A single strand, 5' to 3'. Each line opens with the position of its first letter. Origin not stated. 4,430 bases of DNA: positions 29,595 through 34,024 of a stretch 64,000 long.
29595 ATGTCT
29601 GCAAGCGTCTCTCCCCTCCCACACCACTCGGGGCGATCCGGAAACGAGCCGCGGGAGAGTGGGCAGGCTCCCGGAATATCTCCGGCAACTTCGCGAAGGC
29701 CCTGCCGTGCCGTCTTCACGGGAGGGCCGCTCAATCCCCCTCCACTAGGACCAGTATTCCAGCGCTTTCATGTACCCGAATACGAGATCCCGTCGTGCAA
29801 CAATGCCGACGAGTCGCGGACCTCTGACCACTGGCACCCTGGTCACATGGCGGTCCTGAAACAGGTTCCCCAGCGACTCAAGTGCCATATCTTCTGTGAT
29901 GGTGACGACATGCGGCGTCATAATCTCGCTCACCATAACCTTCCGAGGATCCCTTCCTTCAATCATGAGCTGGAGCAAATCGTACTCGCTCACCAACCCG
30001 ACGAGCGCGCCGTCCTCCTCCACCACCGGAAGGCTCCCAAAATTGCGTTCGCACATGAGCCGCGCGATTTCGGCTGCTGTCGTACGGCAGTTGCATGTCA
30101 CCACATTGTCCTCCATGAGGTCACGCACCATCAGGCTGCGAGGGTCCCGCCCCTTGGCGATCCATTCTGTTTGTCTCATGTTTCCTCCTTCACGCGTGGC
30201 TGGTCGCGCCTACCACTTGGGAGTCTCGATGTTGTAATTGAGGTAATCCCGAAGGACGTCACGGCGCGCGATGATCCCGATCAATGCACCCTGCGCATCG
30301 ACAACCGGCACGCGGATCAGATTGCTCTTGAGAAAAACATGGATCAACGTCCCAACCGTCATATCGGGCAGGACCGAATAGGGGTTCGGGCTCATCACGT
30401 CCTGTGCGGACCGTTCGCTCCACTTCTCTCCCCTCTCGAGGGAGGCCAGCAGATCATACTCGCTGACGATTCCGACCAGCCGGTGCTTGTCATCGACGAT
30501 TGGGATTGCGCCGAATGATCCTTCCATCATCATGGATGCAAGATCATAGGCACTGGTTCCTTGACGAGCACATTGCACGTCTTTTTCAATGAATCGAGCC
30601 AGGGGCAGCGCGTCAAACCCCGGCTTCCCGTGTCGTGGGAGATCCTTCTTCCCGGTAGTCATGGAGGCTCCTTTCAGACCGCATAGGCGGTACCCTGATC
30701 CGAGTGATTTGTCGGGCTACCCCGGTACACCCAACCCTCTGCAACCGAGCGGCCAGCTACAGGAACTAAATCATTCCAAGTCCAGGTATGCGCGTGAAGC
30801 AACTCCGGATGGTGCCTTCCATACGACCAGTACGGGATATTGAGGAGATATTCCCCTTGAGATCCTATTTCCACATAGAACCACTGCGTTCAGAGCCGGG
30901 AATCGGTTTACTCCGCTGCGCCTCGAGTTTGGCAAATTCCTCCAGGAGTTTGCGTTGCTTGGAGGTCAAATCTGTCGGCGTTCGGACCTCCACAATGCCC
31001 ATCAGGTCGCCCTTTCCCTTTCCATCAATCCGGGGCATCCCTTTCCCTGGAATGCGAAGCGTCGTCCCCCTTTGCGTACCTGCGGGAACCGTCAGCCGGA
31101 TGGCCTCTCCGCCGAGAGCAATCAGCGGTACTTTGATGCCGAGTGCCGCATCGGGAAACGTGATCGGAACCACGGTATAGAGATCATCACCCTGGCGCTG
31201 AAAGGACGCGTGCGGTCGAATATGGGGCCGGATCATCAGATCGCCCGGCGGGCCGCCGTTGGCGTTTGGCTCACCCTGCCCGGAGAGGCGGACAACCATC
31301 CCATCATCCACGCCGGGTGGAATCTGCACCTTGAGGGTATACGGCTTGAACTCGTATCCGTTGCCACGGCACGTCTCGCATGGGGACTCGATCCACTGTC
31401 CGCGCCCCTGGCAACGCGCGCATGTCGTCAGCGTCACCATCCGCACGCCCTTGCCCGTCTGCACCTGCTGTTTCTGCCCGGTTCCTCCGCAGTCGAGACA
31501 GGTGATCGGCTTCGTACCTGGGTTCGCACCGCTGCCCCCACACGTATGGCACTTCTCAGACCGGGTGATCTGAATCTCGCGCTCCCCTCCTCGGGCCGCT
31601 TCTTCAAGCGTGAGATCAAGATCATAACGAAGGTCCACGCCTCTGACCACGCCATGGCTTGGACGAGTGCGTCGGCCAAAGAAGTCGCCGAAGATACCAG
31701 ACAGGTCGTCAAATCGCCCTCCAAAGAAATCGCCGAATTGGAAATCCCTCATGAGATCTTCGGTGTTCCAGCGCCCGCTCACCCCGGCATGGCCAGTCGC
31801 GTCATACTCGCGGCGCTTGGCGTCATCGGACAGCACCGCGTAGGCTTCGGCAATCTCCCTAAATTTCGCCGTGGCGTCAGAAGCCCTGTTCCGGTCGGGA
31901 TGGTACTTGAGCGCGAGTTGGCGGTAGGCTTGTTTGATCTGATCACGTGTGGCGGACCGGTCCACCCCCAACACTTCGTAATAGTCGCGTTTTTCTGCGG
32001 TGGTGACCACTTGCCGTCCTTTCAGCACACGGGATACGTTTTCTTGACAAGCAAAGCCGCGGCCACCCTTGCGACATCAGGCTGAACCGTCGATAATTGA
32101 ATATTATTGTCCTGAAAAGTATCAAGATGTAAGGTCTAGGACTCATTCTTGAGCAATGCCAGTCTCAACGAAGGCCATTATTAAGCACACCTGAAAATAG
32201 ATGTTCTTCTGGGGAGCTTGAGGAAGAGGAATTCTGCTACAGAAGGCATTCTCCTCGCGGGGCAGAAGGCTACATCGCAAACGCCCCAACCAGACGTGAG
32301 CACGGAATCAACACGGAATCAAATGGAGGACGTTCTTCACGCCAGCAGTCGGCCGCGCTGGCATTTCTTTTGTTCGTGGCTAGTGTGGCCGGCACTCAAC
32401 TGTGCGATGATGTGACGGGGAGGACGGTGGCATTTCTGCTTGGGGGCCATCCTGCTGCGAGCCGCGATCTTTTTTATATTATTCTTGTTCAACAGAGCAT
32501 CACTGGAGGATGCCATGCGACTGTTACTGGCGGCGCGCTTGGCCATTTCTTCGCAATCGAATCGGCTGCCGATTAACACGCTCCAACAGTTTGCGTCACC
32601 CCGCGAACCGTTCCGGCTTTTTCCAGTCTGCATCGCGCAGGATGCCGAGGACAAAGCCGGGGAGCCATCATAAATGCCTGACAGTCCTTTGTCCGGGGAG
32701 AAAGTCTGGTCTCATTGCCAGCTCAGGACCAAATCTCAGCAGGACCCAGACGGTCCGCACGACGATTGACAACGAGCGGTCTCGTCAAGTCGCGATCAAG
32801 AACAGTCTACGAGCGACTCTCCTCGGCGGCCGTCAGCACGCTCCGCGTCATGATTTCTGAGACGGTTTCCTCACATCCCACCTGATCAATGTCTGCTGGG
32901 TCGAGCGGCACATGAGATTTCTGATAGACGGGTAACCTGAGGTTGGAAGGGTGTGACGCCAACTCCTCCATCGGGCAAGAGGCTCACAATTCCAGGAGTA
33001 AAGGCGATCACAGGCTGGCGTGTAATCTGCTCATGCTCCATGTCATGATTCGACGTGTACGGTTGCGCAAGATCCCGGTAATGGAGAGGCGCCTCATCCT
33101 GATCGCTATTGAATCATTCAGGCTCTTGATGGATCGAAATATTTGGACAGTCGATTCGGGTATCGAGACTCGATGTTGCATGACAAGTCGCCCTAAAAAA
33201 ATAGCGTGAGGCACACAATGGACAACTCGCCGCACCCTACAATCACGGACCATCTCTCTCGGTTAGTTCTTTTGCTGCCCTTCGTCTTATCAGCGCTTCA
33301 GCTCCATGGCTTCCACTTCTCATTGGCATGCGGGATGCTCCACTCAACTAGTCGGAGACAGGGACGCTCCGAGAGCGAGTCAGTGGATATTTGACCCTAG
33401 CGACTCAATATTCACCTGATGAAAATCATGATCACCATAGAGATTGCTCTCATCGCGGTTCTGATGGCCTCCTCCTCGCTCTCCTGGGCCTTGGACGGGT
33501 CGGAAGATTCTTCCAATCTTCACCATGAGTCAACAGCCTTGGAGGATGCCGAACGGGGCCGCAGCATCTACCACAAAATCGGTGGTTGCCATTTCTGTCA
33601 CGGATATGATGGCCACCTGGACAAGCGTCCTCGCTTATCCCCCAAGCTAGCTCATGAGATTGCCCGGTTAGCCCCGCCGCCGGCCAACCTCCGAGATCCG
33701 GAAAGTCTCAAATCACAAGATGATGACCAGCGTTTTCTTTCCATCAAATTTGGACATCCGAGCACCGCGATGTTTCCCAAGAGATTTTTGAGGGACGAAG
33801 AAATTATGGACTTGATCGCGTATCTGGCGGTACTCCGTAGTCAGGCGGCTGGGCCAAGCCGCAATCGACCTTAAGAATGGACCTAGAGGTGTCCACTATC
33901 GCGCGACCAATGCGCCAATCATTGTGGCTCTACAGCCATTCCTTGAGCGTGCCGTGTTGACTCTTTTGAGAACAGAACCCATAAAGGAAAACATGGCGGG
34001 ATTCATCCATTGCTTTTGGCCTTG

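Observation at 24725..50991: Sigma-54 (-24 GG / -12 GC) promoter motifs recur in front of at least six stress operons, with no enhancer-binding protein in the window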

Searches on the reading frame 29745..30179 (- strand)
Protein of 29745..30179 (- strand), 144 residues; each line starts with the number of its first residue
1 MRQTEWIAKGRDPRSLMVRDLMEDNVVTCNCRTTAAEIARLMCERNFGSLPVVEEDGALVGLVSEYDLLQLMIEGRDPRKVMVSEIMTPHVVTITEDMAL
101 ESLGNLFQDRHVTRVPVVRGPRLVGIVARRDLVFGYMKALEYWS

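Call 8: search_protein_families(library=pfam, proteins=[window:29745-30179:-], max_evalue=0.01)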
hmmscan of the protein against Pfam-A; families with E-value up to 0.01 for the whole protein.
window:29745-30179:- (144 aa): 1 family
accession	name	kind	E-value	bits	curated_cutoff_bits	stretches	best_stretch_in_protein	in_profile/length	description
PF00571.33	CBS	-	4.8e-27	94.5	24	2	18-72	1-55/57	CBS domain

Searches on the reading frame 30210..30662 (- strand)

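Call 8: search_protein_families(library=pfam, proteins=[window:30210-30662:-], max_evalue=0.01)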
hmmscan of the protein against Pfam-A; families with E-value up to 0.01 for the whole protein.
window:30210-30662:- (150 aa): 1 family
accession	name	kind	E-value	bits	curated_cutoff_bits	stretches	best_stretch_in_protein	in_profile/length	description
PF00571.33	CBS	-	2.7e-25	88.9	24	2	87-139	2-54/57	CBS domain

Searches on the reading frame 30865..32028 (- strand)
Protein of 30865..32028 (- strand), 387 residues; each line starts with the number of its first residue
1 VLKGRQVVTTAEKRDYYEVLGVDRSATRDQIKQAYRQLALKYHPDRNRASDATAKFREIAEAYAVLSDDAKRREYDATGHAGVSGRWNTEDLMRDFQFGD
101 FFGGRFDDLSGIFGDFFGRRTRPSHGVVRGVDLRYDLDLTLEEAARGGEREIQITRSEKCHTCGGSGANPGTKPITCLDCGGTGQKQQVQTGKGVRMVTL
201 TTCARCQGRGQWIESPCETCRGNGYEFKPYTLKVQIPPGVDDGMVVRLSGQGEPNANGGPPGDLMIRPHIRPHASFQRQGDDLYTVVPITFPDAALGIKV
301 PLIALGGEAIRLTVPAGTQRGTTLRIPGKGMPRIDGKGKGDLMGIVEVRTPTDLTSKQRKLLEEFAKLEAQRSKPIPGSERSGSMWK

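Call 8: search_protein_families(library=pfam, proteins=[window:30865-32028:-], max_evalue=0.01)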
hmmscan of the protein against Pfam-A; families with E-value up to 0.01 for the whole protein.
window:30865-32028:- (387 aa): 3 families
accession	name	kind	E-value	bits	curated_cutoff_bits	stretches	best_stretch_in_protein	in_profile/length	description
PF01556.23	DnaJ_C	-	2e-44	151.7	26.6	1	133-351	1-152/152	DnaJ C terminal domain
PF00226.36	DnaJ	-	2.2e-26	92.1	27.8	1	15-76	1-63/63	DnaJ domain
PF00684.25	DnaJ_CXXCXGXG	-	6.7e-14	52.3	32.7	1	160-224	1-65/65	DnaJ central domain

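Call 52: find_homologous_proteins(query=window:30865-31989:-, max_evalue=1e-40)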
Query window:30865-31989:- (374 aa): 7988 proteins with E <= 1e-40 among 8000 candidates; the best 120 are listed.
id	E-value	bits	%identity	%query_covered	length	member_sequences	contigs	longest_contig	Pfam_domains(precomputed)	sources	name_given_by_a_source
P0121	2.8e-199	680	81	96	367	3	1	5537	PF00226.37,PF00684.26,PF01556.24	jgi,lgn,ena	-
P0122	8.4e-194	662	78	97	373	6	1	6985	PF00226.37,PF00684.26,PF01556.24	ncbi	-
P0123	2.0e-193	661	78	97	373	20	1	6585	PF00226.37,PF00684.26,PF01556.24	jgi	jgi:molecular chaperone DnaJ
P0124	8.9e-193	659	79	97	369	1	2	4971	PF00226.37,PF00684.26,PF01556.24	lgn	-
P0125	3.8e-191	653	77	98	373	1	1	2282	PF00226.37,PF00684.26,PF01556.24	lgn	-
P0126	7.1e-191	652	77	97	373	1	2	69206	PF00226.37,PF00684.26,PF01556.24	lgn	-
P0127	1.4e-190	651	77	96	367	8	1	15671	PF00226.37,PF00684.26,PF01556.24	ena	-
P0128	1.5e-190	651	76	97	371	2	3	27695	PF00226.37,PF00684.26,PF01556.24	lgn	-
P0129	3.2e-190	650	79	96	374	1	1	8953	PF00226.37,PF00684.26,PF01556.24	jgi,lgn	jgi:molecular chaperone DnaJ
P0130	4.8e-190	650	78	96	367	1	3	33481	PF00226.37,PF00684.26,PF01556.24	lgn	-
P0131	5.6e-190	649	76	97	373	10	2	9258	PF00226.37,PF00684.26,PF01556.24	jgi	-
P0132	5.7e-190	649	77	96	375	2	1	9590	PF00226.37,PF00684.26,PF01556.24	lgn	-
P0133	3.9e-189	647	79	96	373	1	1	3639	PF00226.37,PF00684.26,PF01556.24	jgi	jgi:molecular chaperone DnaJ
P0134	5.4e-189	646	77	97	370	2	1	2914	PF00226.37,PF00684.26,PF01556.24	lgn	-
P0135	6.0e-189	646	77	97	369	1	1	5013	PF00226.37,PF00684.26,PF01556.24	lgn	-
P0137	8.3e-188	642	77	96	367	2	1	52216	PF00226.37,PF00684.26,PF01556.24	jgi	jgi:molecular chaperone DnaJ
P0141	4.5e-187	640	76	96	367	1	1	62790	PF00226.37,PF00684.26,PF01556.24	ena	-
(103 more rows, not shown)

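Call 53: find_encoding_contigs(protein=P0126, flank=8000, max_places=2)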
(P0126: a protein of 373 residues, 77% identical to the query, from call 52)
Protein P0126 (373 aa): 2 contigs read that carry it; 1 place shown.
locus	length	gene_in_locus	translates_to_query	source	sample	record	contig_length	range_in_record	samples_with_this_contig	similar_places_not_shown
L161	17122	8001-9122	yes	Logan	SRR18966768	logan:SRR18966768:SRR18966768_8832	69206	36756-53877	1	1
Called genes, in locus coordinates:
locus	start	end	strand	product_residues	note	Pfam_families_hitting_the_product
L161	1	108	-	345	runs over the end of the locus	PF00483:NTP_transferase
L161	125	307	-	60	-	-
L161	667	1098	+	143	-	PF00571:CBS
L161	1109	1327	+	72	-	PF11127:YgaP-like_TM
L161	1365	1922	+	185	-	PF04981:NMD3 (faint)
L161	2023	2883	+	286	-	PF00582:Usp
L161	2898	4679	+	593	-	PF00317:Ribonuc_red_lgN, PF02867:Ribonuc_red_lgC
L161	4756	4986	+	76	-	PF00034:Cytochrom_C (weak)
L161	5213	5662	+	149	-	PF20437:LonC_helical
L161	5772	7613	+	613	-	PF13654:AAA_32, PF20436:LonB_AAA-LID, PF05362:Lon_C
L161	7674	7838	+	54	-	PF09723:Zn_ribbon_8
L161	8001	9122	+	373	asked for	PF00226:DnaJ, PF01556:DnaJ_C, PF00684:DnaJ_CXXCXGXG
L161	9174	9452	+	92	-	-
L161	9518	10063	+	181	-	PF00582:Usp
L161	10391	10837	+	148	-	PF00072:Response_reg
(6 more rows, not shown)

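Call 54: find_encoding_contigs(protein=P0137, flank=8000, max_places=2)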
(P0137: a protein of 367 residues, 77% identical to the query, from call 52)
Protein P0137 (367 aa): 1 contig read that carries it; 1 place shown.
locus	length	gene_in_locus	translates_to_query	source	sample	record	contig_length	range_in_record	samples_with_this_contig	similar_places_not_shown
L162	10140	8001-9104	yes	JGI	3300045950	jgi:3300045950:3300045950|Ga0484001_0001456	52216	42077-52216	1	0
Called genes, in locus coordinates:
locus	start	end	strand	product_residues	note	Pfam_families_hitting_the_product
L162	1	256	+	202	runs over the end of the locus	PF20628:Dyp_perox_C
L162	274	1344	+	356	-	PF00034:Cytochrom_C (faint), PF03150:CCP_MauG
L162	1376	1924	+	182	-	PF16694:Cytochrome_P460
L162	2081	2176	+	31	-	-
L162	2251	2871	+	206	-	PF00857:Isochorismatase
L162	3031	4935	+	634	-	PF00224:PK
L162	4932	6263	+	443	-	-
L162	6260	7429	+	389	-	PF01636:APH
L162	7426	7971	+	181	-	PF01583:APS_kinase, PF07931:CPT (weak), PF08433:KTI12 (weak), PF13671:AAA_33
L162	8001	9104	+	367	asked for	PF00226:DnaJ, PF01556:DnaJ_C, PF00684:DnaJ_CXXCXGXG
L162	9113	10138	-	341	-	?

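Call 55: find_encoding_contigs(protein=P0141, flank=8000, max_places=2)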
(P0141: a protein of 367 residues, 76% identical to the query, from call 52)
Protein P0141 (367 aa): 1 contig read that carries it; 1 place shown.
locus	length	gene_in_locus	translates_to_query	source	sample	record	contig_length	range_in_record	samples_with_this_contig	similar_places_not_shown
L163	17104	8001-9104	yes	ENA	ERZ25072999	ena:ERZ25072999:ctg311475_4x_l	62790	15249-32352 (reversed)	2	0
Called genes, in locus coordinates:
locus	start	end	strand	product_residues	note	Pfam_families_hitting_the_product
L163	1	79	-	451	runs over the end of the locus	PF00324:AA_permease, PF13520:AA_permease_2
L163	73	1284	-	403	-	PF01941:AdoMet_Synthase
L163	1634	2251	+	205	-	PF00571:CBS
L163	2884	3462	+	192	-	PF04981:NMD3 (weak)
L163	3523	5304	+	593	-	PF00317:Ribonuc_red_lgN, PF02867:Ribonuc_red_lgC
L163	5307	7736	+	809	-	PF20437:LonC_helical, PF13654:AAA_32, PF20436:LonB_AAA-LID, PF05362:Lon_C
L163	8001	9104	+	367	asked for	PF00226:DnaJ, PF01556:DnaJ_C, PF00684:DnaJ_CXXCXGXG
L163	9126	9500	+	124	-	PF13442:Cytochrome_CBB3, PF00034:Cytochrom_C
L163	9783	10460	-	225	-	PF07758:DUF1614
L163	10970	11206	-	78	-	PF01927:Mut7-C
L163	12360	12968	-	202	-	-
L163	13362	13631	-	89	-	-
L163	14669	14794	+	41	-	-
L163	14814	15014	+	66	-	-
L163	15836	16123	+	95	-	-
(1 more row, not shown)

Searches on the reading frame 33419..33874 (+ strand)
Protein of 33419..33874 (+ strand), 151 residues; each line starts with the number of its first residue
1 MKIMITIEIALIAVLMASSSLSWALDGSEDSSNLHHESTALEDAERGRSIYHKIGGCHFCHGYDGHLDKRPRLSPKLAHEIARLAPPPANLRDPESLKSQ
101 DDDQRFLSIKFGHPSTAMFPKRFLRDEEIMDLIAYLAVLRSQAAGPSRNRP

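Call 11: search_protein_families(library=pfam, proteins=[window:33419-33874:+], max_evalue=0.01)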
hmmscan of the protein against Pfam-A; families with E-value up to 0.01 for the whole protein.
window:33419-33874:+ (151 aa): 2 families
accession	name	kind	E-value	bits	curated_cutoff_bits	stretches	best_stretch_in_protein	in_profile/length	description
PF13442.11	Cytochrome_CBB3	-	6.5e-06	26.8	27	1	43-136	2-68/68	Cytochrome C oxidase, cbb3-type, subunit III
PF00034.26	Cytochrom_C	-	2.7e-05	25.8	21.3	1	44-137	1-87/90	Cytochrome c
